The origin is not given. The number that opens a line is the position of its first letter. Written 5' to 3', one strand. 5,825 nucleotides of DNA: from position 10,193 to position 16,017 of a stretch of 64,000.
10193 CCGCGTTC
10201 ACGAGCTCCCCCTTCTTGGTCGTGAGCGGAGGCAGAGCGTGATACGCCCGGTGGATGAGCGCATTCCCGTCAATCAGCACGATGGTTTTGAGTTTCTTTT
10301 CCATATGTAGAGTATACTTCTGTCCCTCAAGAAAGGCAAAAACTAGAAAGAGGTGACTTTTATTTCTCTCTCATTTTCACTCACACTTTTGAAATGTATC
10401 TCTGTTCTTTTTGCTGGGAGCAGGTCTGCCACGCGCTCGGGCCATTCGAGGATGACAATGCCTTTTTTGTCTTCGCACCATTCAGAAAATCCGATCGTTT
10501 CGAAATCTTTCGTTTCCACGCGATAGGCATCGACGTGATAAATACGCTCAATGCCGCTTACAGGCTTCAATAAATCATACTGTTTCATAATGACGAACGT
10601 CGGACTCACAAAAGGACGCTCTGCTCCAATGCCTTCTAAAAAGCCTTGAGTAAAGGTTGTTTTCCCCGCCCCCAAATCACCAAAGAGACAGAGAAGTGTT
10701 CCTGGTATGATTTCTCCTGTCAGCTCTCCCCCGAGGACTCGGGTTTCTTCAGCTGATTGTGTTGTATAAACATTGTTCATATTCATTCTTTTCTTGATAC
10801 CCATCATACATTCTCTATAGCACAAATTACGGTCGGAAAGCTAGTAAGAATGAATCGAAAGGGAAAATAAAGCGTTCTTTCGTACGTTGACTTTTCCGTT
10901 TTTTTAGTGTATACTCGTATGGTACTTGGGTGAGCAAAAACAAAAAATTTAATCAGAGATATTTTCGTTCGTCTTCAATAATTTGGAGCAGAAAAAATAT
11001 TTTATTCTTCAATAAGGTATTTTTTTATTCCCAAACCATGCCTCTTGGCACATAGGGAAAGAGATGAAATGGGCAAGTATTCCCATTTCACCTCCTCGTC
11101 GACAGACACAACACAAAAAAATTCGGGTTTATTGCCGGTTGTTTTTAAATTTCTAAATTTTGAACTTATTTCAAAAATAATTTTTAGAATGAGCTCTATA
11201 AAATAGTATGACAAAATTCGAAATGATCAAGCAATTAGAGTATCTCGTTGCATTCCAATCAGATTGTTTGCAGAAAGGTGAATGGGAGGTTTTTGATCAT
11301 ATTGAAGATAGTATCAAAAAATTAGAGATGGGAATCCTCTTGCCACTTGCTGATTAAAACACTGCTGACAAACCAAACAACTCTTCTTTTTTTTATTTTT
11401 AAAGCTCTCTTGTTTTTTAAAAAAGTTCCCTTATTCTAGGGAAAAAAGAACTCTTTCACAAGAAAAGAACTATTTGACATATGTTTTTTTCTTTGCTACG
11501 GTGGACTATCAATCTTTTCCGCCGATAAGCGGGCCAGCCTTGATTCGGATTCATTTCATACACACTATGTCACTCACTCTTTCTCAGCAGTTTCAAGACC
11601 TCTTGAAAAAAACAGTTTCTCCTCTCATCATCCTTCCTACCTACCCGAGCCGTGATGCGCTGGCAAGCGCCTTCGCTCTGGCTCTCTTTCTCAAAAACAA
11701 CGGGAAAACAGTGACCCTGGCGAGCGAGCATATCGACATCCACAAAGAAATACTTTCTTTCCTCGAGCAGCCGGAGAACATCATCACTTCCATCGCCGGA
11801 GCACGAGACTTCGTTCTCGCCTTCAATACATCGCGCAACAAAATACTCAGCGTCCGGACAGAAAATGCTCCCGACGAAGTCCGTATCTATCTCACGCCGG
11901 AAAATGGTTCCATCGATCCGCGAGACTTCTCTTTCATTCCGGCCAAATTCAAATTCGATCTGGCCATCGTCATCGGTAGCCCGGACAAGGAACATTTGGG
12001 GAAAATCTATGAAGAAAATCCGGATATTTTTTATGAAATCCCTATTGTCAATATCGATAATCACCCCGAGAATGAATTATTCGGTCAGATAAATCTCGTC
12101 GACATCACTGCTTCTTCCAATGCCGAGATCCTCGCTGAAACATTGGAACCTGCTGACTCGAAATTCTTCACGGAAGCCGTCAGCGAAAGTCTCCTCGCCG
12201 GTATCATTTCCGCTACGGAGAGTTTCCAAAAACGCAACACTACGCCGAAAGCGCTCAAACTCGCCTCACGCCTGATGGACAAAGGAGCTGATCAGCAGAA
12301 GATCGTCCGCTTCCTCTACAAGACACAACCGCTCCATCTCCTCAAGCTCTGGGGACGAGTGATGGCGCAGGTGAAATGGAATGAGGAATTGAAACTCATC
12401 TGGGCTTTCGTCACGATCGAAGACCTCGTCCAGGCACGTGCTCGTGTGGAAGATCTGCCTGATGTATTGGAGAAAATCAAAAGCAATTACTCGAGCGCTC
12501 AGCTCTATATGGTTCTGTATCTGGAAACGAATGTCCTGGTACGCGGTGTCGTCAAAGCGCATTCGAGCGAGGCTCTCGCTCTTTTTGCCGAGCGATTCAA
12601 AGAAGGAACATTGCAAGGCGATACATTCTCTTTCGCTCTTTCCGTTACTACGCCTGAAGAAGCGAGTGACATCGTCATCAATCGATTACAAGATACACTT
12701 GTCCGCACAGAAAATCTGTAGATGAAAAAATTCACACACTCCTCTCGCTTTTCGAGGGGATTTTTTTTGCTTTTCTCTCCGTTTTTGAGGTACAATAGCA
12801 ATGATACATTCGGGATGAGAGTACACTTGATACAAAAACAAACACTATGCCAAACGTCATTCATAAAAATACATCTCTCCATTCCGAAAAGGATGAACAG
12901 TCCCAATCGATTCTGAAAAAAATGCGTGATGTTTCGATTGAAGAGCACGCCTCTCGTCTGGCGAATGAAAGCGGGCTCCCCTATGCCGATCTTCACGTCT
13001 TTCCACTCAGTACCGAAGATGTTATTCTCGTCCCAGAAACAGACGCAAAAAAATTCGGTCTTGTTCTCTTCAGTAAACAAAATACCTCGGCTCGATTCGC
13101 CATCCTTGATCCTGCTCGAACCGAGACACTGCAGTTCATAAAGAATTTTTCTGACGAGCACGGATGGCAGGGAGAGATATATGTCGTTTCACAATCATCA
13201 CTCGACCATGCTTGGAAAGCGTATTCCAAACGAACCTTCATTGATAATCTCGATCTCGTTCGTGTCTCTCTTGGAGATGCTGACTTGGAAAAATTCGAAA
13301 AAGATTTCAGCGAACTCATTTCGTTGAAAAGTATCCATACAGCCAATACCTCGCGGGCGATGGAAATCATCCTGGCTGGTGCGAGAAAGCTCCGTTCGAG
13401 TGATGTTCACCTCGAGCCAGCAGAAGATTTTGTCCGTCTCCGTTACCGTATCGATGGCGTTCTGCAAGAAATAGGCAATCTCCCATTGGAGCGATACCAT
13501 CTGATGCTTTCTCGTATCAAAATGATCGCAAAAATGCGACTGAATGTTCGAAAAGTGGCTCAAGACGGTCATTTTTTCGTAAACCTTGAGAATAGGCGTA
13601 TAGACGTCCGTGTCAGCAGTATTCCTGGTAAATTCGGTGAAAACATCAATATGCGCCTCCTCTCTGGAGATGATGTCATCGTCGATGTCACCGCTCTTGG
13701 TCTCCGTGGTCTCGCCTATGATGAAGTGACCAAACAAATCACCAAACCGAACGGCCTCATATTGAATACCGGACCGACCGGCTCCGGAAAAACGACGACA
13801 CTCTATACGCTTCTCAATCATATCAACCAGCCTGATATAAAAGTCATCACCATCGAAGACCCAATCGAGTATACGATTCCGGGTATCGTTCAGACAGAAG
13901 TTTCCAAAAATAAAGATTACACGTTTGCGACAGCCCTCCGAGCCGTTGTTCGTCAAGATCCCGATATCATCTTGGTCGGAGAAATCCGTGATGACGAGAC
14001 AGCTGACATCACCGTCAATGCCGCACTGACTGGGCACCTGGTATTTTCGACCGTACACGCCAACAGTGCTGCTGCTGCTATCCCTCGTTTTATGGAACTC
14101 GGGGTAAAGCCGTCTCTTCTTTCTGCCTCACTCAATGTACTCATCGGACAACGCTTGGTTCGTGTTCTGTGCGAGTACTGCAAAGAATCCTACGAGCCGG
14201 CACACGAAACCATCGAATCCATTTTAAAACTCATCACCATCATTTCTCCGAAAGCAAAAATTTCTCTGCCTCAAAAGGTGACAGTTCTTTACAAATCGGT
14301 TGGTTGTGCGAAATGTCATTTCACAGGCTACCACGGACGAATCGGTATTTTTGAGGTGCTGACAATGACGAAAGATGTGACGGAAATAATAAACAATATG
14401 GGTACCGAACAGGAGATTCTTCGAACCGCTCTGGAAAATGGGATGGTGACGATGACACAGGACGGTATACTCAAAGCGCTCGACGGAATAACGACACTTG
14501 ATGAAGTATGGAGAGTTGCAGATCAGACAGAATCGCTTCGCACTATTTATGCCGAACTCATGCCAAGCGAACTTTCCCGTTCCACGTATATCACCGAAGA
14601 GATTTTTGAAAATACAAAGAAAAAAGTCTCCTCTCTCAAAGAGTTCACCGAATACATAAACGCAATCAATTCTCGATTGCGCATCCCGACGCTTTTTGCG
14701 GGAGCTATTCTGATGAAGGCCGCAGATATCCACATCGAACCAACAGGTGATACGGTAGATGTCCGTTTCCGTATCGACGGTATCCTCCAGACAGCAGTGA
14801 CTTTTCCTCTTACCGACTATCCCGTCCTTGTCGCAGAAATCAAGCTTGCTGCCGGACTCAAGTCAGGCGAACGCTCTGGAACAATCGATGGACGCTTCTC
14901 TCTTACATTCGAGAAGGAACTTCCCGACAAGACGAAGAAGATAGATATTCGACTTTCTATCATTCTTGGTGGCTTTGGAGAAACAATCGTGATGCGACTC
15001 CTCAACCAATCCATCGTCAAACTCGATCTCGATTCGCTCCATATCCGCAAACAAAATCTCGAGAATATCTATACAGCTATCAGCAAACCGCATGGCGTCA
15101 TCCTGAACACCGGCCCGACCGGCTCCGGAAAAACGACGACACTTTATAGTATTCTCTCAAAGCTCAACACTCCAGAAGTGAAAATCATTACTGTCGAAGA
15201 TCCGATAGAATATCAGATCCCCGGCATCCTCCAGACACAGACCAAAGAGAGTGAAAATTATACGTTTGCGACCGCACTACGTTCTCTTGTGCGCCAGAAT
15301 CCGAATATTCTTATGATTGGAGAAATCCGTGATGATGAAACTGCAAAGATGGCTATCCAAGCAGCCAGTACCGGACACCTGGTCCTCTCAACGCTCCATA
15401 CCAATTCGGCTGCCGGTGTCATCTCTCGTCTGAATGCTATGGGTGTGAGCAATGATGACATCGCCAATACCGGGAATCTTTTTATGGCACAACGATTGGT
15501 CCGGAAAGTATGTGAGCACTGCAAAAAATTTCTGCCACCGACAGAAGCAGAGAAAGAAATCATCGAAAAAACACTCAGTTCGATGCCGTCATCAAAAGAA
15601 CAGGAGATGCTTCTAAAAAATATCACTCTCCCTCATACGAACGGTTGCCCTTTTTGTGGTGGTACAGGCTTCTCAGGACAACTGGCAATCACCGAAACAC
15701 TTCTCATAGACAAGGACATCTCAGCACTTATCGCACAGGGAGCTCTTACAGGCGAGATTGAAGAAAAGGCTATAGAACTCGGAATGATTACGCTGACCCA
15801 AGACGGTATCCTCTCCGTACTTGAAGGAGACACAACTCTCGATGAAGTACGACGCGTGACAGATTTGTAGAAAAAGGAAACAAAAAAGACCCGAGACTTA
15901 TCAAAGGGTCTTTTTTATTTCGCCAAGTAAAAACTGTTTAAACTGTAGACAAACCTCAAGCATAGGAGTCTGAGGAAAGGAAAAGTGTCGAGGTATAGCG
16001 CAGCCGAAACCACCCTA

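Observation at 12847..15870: Covalently tandem PilB/GspE secretion ATPase (two complete modules, 1007 aa)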

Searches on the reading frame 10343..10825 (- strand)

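Call 6: search_protein_families(library=pfam, proteins=[window:10343-10825:-], max_evalue=0.01)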
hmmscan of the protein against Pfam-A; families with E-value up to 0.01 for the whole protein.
window:10343-10825:- (160 aa): 1 family
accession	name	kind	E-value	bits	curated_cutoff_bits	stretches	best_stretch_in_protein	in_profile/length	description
PF02367.23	TsaE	-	9.7e-34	116.5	26.6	1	23-155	2-128/128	Threonylcarbamoyl adenosine biosynthesis protein TsaE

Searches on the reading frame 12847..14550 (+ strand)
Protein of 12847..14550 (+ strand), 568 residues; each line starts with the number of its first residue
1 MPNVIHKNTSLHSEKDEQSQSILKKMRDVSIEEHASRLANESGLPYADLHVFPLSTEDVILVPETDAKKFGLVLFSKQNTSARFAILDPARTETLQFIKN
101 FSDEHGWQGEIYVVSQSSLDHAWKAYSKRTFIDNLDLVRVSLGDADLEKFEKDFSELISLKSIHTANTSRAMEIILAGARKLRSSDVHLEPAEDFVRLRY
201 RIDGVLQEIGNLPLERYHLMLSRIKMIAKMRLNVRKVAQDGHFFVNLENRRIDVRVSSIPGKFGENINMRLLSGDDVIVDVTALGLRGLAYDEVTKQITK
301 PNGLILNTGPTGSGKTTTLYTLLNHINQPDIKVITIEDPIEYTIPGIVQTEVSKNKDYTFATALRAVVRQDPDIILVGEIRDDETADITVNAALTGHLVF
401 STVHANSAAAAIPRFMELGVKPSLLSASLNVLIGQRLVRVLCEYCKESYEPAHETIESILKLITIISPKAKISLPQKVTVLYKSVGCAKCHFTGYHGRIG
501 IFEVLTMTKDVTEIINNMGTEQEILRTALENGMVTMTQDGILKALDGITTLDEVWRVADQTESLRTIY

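Call 19: search_protein_families(library=ncbifam, proteins=[window:12847-14550:+], max_evalue=1e-20)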
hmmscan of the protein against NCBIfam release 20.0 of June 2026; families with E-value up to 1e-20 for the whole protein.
window:12847-14550:+ (568 aa): 7 families
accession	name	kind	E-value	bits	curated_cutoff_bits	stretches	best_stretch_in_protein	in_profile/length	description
TIGR02538.1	type_IV_pilB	equivalog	5.1e-136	454.5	675.65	1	14-558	26-562/564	type IV-A pilus assembly ATPase PilB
TIGR02533.1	type_II_gspE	equivalog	5.7e-135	450.7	630.25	1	67-557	9-485/486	type II secretion system ATPase GspE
NF007755.0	PRK10436.1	equivalog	5.6e-112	374.8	617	1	165-560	82-461/465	type II secretion system protein GspE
NF053534.1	T4PilAsmATPsTfpB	equivalog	2e-109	366.6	850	1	172-558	205-582/584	type IV pilus assembly ATPase TfpB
NF041000.1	ATPase_ComGA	equivalog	8.3e-71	238.1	300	1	175-439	3-266/267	competence type IV pilus ATPase ComGA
TIGR01420.1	pilT_fam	subfamily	3.5e-54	184.3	319.1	1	172-437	2-267/343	PilT/PilU family type 4a pilus ATPase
TIGR02525.1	plasmid_TraJ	equivalog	6.1e-26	91.2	368.3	1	276-418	127-272/372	plasmid transfer ATPase TraJ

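Call 20: search_solved_structures(query=window:12847-14550:+, max_evalue=1e-20)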
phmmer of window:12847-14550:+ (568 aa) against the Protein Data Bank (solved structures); distinct sequences matched with E-value up to 1e-20: 20.
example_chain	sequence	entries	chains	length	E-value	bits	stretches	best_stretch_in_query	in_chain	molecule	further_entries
6olj_C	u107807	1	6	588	3.5e-100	339.4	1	17-558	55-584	Type IV pilus biogenesis ATPase PilB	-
5tsg_B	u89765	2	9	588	5.9e-100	338.7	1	17-558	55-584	Type IV pilus biogenesis ATPase PilB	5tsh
5zfr_A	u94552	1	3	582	2.5e-99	336.6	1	21-558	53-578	Type IV pilus biogenesis ATPase PilB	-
3jc8_Ba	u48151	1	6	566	1e-95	324.7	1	35-554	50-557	Type IV-A pilus assembly ATPase PilB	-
4pht_A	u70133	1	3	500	6e-93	315.5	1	170-559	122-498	General secretory pathway protein E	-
4kss_A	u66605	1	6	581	7.2e-92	312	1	170-561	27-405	Type II secretion system protein E, hemolysin-coregulated protein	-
4ksr_A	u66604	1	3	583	7.4e-92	311.9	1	170-561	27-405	Type II secretion system protein E, Hemolysin-coregulated protein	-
1p9r_A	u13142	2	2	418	2.2e-91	310.4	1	169-557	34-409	General secretion pathway protein E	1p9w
6f8l_G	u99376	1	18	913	2.7e-89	303.5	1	32-555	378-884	Type IV pilus assembly protein PilF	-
6ejf_A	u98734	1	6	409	5.9e-86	292.5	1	182-555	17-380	Type IV pilus assembly protein PilF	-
5oiu_A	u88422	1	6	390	6.5e-86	292.3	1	181-555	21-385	Type IV pilus assembly protein PilF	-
5it5_F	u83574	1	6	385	7.2e-86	292.2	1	182-555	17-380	ATP binding motif-containing protein PilF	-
5fl3_A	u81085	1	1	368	2.6e-32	115.4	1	176-441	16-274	PILI RETRACTION PROTEIN PILT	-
3jvu_A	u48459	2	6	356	1.7e-30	109.5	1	176-440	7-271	Twitching mobility protein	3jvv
2ewv_A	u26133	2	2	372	9.8e-30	107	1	291-418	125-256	twitching motility protein PilT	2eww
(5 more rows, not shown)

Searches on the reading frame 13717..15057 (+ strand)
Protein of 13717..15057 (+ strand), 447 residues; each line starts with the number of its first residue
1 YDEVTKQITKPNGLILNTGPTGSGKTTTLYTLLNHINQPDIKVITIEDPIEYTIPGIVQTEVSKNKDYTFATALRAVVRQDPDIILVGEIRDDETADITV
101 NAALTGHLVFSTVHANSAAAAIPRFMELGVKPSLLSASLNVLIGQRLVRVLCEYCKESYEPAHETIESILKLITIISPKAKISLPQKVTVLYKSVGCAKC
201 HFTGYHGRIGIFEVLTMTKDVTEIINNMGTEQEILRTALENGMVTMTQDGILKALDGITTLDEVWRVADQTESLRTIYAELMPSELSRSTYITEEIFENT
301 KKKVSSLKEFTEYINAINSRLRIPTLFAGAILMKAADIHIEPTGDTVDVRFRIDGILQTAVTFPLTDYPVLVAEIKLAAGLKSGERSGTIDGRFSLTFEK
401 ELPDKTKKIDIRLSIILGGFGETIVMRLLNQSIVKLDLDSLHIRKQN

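Call 90: predict_structure(alignment_id=A2)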
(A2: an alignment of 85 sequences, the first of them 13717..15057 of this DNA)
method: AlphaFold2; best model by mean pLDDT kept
length: 447 residues; sequences in the alignment: 85
mean_pLDDT: 84.6   pTM: 0.63
mean pLDDT of the five models: 84.6, 83.0, 80.1, 77.8, 76.9
residues with pLDDT >= 90: 202; 70-90: 195; 50-70: 37; < 50: 13
segments of 3 or more residues with pLDDT < 50: 283-287, 385-387, 433-436
pLDDT, mean of each block of 10 residues (from residue 1): 89 93 85 87 87 78 81 87 91 92 94 92 93 94 95 95 83 80 82 94 93 93 92 89 92 95 88 75 51 87 91 88 90 91 90 89 87 76 56 76 67 78 83 52 58
secondary structure, 60 per line:
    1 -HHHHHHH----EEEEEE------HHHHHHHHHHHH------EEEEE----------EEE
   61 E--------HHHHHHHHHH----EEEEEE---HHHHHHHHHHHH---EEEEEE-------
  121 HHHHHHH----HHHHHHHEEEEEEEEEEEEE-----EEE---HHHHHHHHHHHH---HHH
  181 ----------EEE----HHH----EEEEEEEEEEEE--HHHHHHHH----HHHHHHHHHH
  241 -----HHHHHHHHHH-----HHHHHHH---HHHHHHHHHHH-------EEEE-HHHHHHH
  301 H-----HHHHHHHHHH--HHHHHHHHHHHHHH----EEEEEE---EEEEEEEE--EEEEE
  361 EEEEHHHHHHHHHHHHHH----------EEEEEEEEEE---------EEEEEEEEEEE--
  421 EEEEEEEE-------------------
elements in order: H2-8 E13-18 H25-36 E43-47 E58-61 H70-79 E84-89 H93-104 E108-113 H121-127 H132-138 E139-151 E157-159 H163-174 E191-193 E205-216 H219-226 H231-240 H246-255 H261-267 H271-281 E289-292 H294-301 H307-316 H319-332 E337-342 E346-353 E356-364 H365-378 E389-398 E408-418 E421-428

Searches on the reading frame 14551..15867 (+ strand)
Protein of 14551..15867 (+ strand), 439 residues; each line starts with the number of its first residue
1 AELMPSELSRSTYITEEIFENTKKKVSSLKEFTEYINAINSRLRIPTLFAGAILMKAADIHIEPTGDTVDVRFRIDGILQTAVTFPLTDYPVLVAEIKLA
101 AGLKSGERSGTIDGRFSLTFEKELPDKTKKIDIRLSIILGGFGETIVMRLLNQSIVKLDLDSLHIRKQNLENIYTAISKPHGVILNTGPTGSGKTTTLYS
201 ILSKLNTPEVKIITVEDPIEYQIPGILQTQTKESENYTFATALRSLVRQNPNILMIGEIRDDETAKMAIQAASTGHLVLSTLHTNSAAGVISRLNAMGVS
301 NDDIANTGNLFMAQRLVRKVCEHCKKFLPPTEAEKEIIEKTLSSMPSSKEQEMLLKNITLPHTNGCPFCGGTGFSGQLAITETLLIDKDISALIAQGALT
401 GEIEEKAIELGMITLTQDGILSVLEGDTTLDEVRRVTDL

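Call 19: search_protein_families(library=ncbifam, proteins=[window:14551-15867:+], max_evalue=1e-20)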
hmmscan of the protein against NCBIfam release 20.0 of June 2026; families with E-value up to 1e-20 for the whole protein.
window:14551-15867:+ (439 aa): 8 families
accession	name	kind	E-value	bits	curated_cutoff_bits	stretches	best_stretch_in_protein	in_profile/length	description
TIGR02533.1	type_II_gspE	equivalog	3.1e-124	415.3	630.25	1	45-437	113-486/486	type II secretion system ATPase GspE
TIGR02538.1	type_IV_pilB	equivalog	3.8e-116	388.9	675.65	1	46-437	186-562/564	type IV-A pilus assembly ATPase PilB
NF007755.0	PRK10436.1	equivalog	4e-102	342.3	617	1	45-437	89-459/465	type II secretion system protein GspE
NF053534.1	T4PilAsmATPsTfpB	equivalog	9.6e-98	328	850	1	55-437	215-582/584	type IV pilus assembly ATPase TfpB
NF041000.1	ATPase_ComGA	equivalog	2.4e-67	226.7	300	1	48-318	3-266/267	competence type IV pilus ATPase ComGA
TIGR01420.1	pilT_fam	subfamily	3.6e-45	154.7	319.1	1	48-297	5-242/343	PilT/PilU family type 4a pilus ATPase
TIGR02525.1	plasmid_TraJ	equivalog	6.1e-27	94.5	368.3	1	146-297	120-272/372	plasmid transfer ATPase TraJ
TIGR02524.1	dot_icm_DotB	equivalog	3e-21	76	463.3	1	171-317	124-279/358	Dot/Icm type IV secretion system ATPase DotB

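Call 21: search_solved_structures(query=window:14551-15867:+, max_evalue=1e-20)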
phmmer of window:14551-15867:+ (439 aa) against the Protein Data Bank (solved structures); distinct sequences matched with E-value up to 1e-20: 20.
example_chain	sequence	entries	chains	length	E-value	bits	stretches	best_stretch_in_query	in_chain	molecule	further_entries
5oiu_A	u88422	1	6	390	7e-84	285.5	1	49-434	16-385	Type IV pilus assembly protein PilF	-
5it5_F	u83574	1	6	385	7.2e-84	285.5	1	49-434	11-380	ATP binding motif-containing protein PilF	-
6ejf_A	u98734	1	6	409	8.7e-84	285.2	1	49-434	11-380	Type IV pilus assembly protein PilF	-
6f8l_G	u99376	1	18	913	5.3e-83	282.6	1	47-434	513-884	Type IV pilus assembly protein PilF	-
4kss_A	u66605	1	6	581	3.9e-81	276.5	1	47-437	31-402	Type II secretion system protein E, hemolysin-coregulated protein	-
4ksr_A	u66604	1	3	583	4e-81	276.4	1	47-437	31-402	Type II secretion system protein E, Hemolysin-coregulated protein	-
5zfr_A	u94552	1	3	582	5.4e-81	276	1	18-437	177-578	Type IV pilus biogenesis ATPase PilB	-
4pht_A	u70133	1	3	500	6.3e-81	275.8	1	47-437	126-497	General secretory pathway protein E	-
1p9r_A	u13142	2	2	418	1.7e-80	274.4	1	47-435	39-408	General secretion pathway protein E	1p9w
3jc8_Ba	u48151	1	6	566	1.7e-80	274.3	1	21-433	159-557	Type IV-A pilus assembly ATPase PilB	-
6olj_C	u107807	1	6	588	4e-79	269.9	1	24-437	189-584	Type IV pilus biogenesis ATPase PilB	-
5tsg_B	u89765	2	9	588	6e-79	269.3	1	24-437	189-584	Type IV pilus biogenesis ATPase PilB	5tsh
5fl3_A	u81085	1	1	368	2.7e-29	105.7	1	51-294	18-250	PILI RETRACTION PROTEIN PILT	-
5zfq_A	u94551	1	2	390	4e-28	101.9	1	177-294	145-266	Twitching motility pilus retraction protein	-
6ojx_A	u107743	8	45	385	8.1e-28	100.9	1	177-294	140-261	Twitching motility pilus retraction ATPase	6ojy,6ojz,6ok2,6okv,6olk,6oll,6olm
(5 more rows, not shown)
